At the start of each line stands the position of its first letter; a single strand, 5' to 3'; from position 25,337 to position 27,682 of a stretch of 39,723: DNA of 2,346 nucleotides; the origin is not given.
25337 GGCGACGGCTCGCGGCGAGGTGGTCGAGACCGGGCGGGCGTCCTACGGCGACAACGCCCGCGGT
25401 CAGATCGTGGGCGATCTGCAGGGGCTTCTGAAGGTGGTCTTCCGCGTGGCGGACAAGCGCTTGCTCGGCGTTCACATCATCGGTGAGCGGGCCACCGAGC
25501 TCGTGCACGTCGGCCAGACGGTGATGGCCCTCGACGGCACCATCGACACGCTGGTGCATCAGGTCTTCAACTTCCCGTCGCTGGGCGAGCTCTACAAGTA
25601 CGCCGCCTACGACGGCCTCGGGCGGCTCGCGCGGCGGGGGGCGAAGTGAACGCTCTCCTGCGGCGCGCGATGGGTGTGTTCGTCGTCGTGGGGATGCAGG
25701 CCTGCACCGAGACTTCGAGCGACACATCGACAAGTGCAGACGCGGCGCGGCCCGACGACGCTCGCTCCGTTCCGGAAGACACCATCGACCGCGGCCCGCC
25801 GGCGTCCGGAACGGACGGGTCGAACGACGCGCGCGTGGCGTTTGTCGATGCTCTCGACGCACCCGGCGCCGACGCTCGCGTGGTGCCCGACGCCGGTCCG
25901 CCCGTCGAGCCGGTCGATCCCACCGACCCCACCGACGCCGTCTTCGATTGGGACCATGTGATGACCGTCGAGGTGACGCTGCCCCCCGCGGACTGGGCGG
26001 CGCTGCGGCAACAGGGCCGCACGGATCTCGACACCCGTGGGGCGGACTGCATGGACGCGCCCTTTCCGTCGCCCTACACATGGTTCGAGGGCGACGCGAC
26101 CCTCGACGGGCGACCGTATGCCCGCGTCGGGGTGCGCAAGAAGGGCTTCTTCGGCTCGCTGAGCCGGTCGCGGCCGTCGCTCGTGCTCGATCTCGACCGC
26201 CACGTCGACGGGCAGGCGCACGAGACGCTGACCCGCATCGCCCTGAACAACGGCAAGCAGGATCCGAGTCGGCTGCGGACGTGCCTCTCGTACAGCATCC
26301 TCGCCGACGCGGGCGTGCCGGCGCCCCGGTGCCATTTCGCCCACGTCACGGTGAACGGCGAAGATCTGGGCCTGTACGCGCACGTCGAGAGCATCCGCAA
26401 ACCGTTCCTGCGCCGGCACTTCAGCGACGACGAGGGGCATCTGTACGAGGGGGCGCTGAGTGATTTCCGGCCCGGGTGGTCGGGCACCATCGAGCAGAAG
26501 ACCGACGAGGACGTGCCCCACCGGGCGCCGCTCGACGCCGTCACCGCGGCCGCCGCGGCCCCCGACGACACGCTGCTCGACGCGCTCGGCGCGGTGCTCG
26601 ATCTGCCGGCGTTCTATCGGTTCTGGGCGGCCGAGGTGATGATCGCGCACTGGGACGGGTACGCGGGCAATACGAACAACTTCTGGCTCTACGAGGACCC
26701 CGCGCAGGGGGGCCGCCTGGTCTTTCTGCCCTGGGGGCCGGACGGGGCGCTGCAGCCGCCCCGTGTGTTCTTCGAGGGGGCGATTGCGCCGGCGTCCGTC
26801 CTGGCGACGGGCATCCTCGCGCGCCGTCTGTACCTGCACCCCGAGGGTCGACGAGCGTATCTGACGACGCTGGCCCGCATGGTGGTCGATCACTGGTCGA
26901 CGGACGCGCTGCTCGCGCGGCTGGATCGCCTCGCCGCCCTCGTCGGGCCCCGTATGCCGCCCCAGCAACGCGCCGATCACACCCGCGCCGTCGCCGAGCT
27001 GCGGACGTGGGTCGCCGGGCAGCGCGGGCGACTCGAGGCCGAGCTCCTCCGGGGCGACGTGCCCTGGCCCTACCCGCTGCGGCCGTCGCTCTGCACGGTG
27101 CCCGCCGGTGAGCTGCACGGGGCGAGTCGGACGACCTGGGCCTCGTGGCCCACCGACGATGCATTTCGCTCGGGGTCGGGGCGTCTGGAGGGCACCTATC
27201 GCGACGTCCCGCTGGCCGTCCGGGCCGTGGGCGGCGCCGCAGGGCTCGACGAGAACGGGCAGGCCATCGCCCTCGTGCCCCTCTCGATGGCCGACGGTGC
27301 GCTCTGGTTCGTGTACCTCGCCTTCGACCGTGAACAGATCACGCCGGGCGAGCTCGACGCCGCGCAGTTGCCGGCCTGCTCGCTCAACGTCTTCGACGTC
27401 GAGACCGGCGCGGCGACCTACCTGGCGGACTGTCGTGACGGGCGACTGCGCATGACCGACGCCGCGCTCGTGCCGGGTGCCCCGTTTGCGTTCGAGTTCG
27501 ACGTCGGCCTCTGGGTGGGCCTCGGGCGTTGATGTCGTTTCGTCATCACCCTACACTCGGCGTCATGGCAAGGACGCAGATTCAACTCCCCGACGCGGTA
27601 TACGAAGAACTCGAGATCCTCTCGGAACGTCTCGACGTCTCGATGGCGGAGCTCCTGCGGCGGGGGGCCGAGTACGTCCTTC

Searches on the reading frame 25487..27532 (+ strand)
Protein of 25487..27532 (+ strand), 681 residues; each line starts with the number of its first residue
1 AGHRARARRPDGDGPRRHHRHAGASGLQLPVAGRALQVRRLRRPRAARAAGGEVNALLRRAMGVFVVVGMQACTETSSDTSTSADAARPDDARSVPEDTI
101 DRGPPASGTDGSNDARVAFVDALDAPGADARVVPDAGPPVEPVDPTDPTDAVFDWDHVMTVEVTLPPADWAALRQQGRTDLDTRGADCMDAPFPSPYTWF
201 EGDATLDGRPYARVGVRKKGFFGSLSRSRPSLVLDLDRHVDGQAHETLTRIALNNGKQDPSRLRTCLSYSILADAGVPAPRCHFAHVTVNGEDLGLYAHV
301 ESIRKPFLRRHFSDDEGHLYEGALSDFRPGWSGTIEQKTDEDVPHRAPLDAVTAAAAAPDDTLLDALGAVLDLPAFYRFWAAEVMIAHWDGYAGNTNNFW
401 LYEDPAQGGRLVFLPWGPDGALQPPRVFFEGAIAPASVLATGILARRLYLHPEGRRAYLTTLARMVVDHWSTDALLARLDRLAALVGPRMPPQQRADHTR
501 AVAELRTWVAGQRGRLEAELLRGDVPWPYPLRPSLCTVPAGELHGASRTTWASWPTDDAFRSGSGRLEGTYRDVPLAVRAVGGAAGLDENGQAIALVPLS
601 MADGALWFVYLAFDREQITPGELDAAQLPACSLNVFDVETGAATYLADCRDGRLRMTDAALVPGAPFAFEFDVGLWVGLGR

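Call 7: search_protein_families(library=pfam, proteins=[window:25487-27532:+], max_evalue=0.001)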
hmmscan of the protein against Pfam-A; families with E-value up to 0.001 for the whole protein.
window:25487-27532:+ (681 aa): 1 family
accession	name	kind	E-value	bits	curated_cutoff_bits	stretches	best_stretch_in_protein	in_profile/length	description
PF08757.17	CotH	-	1e-33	117.7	23.8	1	222-501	4-299/322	CotH kinase protein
